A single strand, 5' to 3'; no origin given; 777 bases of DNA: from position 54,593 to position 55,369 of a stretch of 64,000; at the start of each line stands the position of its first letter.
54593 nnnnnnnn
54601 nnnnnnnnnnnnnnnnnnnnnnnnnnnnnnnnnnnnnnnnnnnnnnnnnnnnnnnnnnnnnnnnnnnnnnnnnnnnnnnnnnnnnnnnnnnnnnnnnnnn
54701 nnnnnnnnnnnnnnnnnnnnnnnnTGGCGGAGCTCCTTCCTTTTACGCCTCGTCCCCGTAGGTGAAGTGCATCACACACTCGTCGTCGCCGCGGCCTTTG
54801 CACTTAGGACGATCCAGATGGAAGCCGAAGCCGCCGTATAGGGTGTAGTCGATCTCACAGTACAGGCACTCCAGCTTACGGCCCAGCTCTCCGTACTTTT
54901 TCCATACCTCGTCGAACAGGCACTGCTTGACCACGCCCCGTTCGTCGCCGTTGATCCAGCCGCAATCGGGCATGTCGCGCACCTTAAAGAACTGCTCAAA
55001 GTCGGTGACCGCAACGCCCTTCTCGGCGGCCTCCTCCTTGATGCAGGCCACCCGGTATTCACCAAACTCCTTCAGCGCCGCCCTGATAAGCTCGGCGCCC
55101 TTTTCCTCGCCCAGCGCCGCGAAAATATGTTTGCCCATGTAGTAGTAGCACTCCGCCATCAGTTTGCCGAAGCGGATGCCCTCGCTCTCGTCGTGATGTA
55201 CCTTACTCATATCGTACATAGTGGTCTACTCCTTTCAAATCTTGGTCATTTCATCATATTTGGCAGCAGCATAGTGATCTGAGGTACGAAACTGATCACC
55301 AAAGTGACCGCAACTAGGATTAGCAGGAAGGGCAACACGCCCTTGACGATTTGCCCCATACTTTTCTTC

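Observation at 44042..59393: Fourteen-gene IclR-headed minus-strand operon linking a TRAP transporter to amidohydrolase, FrdA-like flavoprotein/2Fe-2S, LDH-like DH, 4-subunit 2-oxoacid:ferredoxin oxidoreductase, Buk/Ptb and a CyuA-like cysteine desulfidase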

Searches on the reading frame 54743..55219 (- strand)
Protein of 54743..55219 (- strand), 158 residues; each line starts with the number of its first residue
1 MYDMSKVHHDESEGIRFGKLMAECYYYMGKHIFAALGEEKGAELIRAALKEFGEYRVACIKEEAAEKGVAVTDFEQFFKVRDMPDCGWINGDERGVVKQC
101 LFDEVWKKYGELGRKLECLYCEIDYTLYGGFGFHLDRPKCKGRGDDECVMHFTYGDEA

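Call 4: search_protein_families(library=pfam, proteins=[window:54743-55219:-], max_evalue=0.01)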
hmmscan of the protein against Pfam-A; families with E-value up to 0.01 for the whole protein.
window:54743-55219:- (158 aa): 1 family
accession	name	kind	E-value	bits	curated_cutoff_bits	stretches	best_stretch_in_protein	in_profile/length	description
PF14196.11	ATC_hydrolase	-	1.4e-10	42.6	28.1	1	20-152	4-145/145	L-2-amino-thiazoline-4-carboxylic acid hydrolase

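Call 6: search_protein_families(library=ncbifam, proteins=[window:54743-55219:-], max_evalue=0.001)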
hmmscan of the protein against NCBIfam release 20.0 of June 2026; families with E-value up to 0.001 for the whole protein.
window:54743-55219:- (158 aa): 0 families

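Call 27: search_solved_structures(query=window:54743-55219:-, max_evalue=10, show_alignments=2)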
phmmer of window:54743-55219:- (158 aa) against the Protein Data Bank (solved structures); distinct sequences matched with E-value up to 10: 3.
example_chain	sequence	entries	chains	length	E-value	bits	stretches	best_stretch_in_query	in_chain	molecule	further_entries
9i1x_A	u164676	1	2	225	0.49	13.9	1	35-79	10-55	HTH-type transcriptional dual regulator CecR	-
1a2x_A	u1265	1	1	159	0.91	13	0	19-81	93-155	TROPONIN C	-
3k9i_A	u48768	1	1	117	0.99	12.9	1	17-56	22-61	BH0479 protein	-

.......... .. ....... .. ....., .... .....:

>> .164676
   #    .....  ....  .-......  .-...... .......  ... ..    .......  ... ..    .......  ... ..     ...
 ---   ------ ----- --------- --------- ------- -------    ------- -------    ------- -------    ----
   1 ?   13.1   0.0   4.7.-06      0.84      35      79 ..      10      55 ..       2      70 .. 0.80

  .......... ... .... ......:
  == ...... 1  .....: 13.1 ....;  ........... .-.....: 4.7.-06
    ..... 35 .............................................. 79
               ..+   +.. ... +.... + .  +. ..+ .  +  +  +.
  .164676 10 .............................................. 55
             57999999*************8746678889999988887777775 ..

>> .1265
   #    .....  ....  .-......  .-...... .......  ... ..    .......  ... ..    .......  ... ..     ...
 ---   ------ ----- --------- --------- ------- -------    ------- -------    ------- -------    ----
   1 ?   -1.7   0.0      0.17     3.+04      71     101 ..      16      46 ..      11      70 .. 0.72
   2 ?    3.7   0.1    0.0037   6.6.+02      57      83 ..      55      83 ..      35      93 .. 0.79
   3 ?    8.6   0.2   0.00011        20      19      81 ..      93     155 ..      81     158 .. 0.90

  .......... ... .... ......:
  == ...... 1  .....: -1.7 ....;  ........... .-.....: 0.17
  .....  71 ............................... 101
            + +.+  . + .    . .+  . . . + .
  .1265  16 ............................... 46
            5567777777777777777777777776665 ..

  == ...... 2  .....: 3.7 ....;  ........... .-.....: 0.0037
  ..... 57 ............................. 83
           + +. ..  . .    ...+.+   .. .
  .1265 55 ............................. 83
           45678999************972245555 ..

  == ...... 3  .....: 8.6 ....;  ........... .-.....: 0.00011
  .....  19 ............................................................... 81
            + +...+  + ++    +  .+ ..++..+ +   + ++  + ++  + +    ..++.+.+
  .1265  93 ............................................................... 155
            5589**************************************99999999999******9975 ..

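Call 33: find_homologous_proteins(query=A2, max_evalue=0.001)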
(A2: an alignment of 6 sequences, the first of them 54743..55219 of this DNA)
Query A2 (6 sequences) (158 aa, profile of the alignment): 110 proteins with E <= 0.001 among 1716 candidates.
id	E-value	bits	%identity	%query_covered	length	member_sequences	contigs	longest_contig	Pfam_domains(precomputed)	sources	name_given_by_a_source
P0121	1.6e-71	257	85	99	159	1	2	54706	PF14196.12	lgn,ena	-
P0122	6.8e-68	246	90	97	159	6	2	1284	PF14196.12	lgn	-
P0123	8.1e-64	232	62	97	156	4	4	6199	PF14196.12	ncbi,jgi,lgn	jgi:predicted hydrocarbon binding protein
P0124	1.0e-63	232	23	95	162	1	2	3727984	PF14196.12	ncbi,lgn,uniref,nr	ncbi:hypothetical protein GOM49_04920 [Clostridium bovifaecis]|uniref:L-2-amino-thiazoline-4-carboxy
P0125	2.0e-63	231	22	82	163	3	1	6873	PF14196.12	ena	-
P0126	9.2e-59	216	65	97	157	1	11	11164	PF14196.12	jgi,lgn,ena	jgi:predicted hydrocarbon binding protein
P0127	2.7e-58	214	25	82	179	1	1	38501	PF14196.12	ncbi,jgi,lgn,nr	ncbi:MAG: L-2-amino-thiazoline-4-carboxylic acid hydrolase [Treponema sp.]|jgi:hypothetical protein|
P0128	3.8e-58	214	-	-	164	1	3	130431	PF14196.12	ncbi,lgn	-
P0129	2.9e-57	211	69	96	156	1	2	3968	PF14196.12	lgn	-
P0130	1.1e-56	209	24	95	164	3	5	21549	PF14196.12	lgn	-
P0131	3.0e-56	208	62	99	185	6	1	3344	PF14196.12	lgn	-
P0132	3.7e-56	207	59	99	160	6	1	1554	PF14196.12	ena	-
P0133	6.6e-56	207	75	97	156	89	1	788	PF14196.12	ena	-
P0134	8.3e-56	206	59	97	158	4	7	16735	PF14196.12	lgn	-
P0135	4.4e-55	204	61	97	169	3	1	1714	PF14196.12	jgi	-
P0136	1.0e-54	203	72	94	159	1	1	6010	PF14196.12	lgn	-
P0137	1.3e-54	203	59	97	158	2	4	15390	PF14196.12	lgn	-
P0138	1.6e-54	202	61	96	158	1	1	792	PF14196.12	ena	-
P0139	2.9e-54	201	57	96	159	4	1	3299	PF14196.12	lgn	-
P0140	3.9e-54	201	63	96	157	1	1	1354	PF14196.12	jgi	jgi:hypothetical protein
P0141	6.1e-54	200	61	97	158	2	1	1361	PF14196.12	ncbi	-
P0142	2.5e-53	198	61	96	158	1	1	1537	PF14196.12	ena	-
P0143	4.0e-53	198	22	87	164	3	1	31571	PF14196.12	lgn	-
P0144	6.2e-53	197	57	97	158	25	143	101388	PF14196.12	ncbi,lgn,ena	-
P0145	2.8e-51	192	63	97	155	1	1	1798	PF14196.12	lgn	-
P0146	2.4e-49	185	61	96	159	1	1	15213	PF14196.12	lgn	-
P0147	3.8e-49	185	26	66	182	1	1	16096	PF14196.12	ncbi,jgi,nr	ncbi:MAG: L-2-amino-thiazoline-4-carboxylic acid hydrolase [Treponema sp.]|jgi:hypothetical protein|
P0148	7.4e-47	177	26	73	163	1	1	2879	PF14196.12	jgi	-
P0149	1.9e-46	176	26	70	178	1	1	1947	PF14196.12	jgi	jgi:hypothetical protein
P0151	8.4e-46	174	29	85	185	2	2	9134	PF14196.12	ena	-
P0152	1.1e-45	173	24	94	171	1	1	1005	PF14196.12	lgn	-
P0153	3.4e-45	172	29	72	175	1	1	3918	PF14196.12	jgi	jgi:hypothetical protein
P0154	8.4e-45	171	25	94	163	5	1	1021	PF14196.12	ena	-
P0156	1.6e-44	170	25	80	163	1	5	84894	PF14196.12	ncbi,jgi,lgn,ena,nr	ncbi:MAG: L-2-amino-thiazoline-4-carboxylic acid hydrolase [Dethiobacter sp.]|jgi:hypothetical prote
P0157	2.4e-44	169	29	65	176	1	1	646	PF14196.12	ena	-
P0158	5.6e-44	168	24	91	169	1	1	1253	PF14196.12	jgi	jgi:hypothetical protein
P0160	2.6e-42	163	31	89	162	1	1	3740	PF14196.12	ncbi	-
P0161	4.3e-42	162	26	89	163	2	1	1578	PF14196.12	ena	-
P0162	1.6e-41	160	28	93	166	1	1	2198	PF14196.12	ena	-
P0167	3.0e-41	159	26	70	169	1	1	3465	PF14196.12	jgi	jgi:hypothetical protein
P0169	4.3e-41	159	29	82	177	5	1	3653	PF14196.12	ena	-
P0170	2.7e-40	156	32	90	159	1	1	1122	PF14196.12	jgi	jgi:predicted ArsR family transcriptional regulator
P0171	3.5e-40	156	28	86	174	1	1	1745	PF14196.12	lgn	-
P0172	4.3e-40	155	34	77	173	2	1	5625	PF14196.12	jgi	-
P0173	1.3e-39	154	32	77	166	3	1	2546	PF14196.12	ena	-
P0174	1.4e-39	154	26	87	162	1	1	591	PF14196.12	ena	-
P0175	1.4e-39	154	25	66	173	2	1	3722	PF14196.12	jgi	jgi:hypothetical protein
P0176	2.5e-39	153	33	73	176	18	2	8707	PF14196.12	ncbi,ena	-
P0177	3.3e-39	152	32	78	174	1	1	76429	PF14196.12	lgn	-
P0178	5.4e-39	152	30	82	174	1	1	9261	PF14196.12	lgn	-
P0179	7.2e-39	151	22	83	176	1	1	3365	PF14196.12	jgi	jgi:hypothetical protein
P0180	7.7e-39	151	34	75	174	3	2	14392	PF14196.12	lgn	-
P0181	8.4e-39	151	30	80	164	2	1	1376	PF14196.12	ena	-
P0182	9.1e-39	151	28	86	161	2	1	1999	PF14196.12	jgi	jgi:predicted ArsR family transcriptional regulator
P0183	1.8e-38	150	26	87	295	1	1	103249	PF14196.12,PF13085.12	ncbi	-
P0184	4.8e-38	149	34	76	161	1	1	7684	PF14196.12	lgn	-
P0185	4.9e-38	149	25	92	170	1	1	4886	PF14196.12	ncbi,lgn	-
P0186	8.3e-38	148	29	82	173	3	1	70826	PF14196.12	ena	-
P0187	1.3e-37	147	31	80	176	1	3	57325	PF14196.12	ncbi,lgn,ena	-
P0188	1.3e-37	147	29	80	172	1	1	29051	PF14196.12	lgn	-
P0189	2.1e-37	147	25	89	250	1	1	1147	PF14196.12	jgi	-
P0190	2.4e-37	146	28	91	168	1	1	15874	PF14196.12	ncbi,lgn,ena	-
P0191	2.6e-37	146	33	65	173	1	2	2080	PF14196.12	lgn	-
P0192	3.7e-37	146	34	72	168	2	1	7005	PF14196.12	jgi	jgi:hypothetical protein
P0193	3.8e-37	146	31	73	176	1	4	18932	PF14196.12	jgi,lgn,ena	-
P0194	4.8e-37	145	31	91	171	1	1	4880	PF14196.12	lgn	-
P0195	8.4e-37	145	30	77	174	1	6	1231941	PF14196.12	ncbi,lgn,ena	-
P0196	1.6e-36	144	32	80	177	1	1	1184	PF14196.12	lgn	-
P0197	2.1e-36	143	27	92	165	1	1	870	PF14196.12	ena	-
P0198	2.5e-36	143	28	84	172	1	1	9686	PF14196.12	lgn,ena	-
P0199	4.1e-36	142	31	80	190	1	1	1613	PF14196.12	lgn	-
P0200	6.4e-36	142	31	65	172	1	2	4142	PF14196.12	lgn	-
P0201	7.4e-36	142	30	75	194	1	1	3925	PF14196.12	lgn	-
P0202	1.1e-35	141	32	65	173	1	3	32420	PF14196.12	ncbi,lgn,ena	-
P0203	1.7e-35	140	30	65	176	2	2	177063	PF14196.12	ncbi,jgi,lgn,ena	-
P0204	3.7e-35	139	31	85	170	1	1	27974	PF14196.12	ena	-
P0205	7.7e-35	138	-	-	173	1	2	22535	PF14196.12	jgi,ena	jgi:hypothetical protein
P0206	1.7e-34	137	27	84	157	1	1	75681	PF14196.12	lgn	-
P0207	4.2e-34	136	30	72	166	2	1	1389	PF14196.12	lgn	-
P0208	7.3e-34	135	27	77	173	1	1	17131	PF14196.12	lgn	-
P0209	3.6e-33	133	38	97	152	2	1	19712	PF14196.12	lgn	-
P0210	1.1e-32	131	31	74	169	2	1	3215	PF14196.12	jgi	jgi:hypothetical protein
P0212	1.5e-32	131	29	74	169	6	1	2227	PF14196.12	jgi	-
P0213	2.2e-32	130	81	60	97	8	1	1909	PF14196.12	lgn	-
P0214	1.0e-31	128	29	65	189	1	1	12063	PF14196.12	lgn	-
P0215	2.1e-31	127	29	73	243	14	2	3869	PF14196.12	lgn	-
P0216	2.9e-31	127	29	74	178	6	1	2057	PF14196.12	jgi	jgi:hypothetical protein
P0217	2.9e-31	127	29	82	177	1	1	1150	PF14196.12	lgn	-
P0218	3.1e-31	127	23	93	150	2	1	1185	PF14196.12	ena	-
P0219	5.5e-31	126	26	84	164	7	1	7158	PF14196.12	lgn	-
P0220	1.5e-30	124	29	73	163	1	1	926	PF14196.12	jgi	jgi:hypothetical protein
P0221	1.7e-30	124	29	74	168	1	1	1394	PF14196.12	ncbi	-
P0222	2.8e-30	123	27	73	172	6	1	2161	PF14196.12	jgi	-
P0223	1.5e-29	121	62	62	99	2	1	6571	PF14196.12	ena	-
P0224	1.7e-29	121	33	71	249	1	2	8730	PF14196.12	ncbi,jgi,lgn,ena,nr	ncbi:hypothetical protein DRQ09_02195 [candidate division KSB1 bacterium]|nr:MAG: hypothetical prote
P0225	9.5e-29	118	29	73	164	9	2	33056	PF14196.12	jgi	jgi:predicted hydrocarbon binding protein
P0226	3.3e-28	117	26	83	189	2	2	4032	PF14196.12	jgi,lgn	jgi:hypothetical protein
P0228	9.6e-24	102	28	73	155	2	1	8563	PF14196.12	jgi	jgi:hypothetical protein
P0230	4.9e-7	48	37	49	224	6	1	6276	PF14196.12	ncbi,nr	ncbi:MAG: L-2-amino-thiazoline-4-carboxylic acid hydrolase [Solobacterium sp.]|nr:L-2-amino-thiazoli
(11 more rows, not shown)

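Call 34: find_encoding_contigs(protein=P0183, flank=8000, max_places=1)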
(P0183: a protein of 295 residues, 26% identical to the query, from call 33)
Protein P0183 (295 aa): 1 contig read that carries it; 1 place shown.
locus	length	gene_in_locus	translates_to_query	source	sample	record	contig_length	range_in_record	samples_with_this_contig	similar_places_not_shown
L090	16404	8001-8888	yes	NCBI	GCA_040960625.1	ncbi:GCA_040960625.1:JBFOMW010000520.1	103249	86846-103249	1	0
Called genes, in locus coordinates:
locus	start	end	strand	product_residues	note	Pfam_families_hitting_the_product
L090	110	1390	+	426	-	PF07690:MFS_1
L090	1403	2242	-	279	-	PF00881:Nitroreductase, PF14512:TM1586_NiRdase (faint), PF00881:Nitroreductase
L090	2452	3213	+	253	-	PF08461:WHD_RNase_R, PF07729:FCD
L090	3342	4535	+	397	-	PF13433:Peripla_BP_5 (weak), PF13458:Peripla_BP_6, PF01094:ANF_receptor (weak)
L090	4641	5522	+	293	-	PF02653:BPD_transp_2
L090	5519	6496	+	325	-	PF02653:BPD_transp_2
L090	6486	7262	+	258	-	PF13476:AAA_23 (weak), PF00005:ABC_tran, PF13304:AAA_21 (faint), PF12399:BCA_ABC_TP_C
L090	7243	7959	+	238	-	PF02463:SMC_N (faint), PF00005:ABC_tran, PF13304:AAA_21 (faint)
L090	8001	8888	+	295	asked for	PF14196:ATC_hydrolase, PF13085:Fer2_3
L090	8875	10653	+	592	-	PF00890:FAD_binding_2, PF01266:DAO (weak), PF03486:HI0933_like (weak), PF07992:Pyr_redox_2 (faint), PF12831:FAD_oxidored (weak), PF02910:Succ_DH_flav_C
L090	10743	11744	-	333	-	PF26233:NicX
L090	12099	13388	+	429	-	PF01053:Cys_Met_Meta_PP, PF01041:DegT_DnrJ_EryC1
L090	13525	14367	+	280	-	PF13354:Beta-lactamase2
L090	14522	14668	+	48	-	-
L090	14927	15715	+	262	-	PF20539:DUF6754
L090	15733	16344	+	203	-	-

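Call 43: predict_structure(alignment_id=A3)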
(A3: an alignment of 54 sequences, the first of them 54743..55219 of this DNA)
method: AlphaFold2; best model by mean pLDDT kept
length: 158 residues; sequences in the alignment: 54
mean_pLDDT: 91.9   pTM: 0.84
mean pLDDT of the five models: 91.9, 90.7, 90.5, 89.9, 89.5
residues with pLDDT >= 90: 121; 70-90: 31; 50-70: 5; < 50: 1
segments of 3 or more residues with pLDDT < 50: none
pLDDT, mean of each block of 10 residues (from residue 1): 73 90 97 99 98 97 96 91 84 89 94 97 95 95 94 76
secondary structure, 60 per line:
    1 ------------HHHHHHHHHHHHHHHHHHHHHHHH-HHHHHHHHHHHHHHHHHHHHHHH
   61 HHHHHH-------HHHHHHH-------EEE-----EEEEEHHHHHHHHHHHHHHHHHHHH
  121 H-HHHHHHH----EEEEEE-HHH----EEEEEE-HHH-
elements in order: H13-36 H38-66 H74-80 E88-90 E96-100 H101-121 H123-129 E134-139 E148-153

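Call 57: search_protein_families(library=ncbifam, proteins=[L090:1403-2242:-], max_evalue=0.00001)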
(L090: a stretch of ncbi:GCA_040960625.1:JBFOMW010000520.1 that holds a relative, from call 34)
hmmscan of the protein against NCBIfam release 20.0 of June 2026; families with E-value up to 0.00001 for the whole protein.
L090:1403-2242:- (279 aa): 5 families
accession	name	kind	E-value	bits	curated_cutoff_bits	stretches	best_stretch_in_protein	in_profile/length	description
TIGR02476.1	BluB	equivalog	3.5e-15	55.9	150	1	203-261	131-187/205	5,6-dimethylbenzimidazole synthase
NF008033.1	PRK10765.1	equivalog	1.5e-09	37.7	223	1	112-264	7-170/240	oxygen-insensitive NADPH nitroreductase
NF008088.0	PRK10828.1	equivalog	6.6e-08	32.3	183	0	112-255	6-164/183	NAD(P)H nitroreductase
NF009810.0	PRK13294.1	equivalog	3.6e-06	26.1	304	0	200-269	376-445/449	coenzyme F420-0:L-glutamate ligase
TIGR03553.1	F420_FbiB_CTERM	equivalog_domain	5e-06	26.4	249.55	0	199-265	120-186/194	F420 biosynthesis protein FbiB, C-terminal domain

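Call 82: search_protein_representatives(alignment_id=A3)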
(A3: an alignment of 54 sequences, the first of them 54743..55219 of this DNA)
Query: 54 sequences, 159 profile positions. Proteins with E-value up to 0.001 (for the whole library): 984; up to 1e-10: 372; up to 1e-30: 54. The best 150 are listed.
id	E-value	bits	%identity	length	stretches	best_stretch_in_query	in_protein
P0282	1.7e-62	226.2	-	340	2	5-158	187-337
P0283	3.0e-47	176.6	-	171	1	3-156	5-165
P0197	4.8e-47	176.0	-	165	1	2-157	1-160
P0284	7.1e-47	175.4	-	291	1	4-157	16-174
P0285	1.7e-46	174.2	-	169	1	4-158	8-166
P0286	4.4e-46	172.9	-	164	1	1-158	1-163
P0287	1.0e-45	171.6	-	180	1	1-158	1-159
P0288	1.0e-44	168.4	-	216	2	3-92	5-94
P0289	7.2e-44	165.6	-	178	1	3-158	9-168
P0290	2.0e-43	164.2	-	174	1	9-158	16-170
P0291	2.7e-43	163.8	-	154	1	2-154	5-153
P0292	6.7e-43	162.5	-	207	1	7-157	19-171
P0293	9.0e-42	158.8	-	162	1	10-156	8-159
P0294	9.4e-42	158.8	-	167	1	2-157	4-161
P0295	2.0e-41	157.7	-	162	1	2-155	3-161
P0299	1.3e-40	155.0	-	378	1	1-158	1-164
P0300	6.0e-40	152.9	-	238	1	11-157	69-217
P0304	4.2e-38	146.9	-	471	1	8-156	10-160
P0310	4.3e-36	140.4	-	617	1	3-156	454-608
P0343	5.8e-29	117.2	-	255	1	37-158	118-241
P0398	6.8e-21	91.0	-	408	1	5-134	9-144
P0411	2.3e-19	86.0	-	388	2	9-150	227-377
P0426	5.2e-18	81.6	-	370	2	18-155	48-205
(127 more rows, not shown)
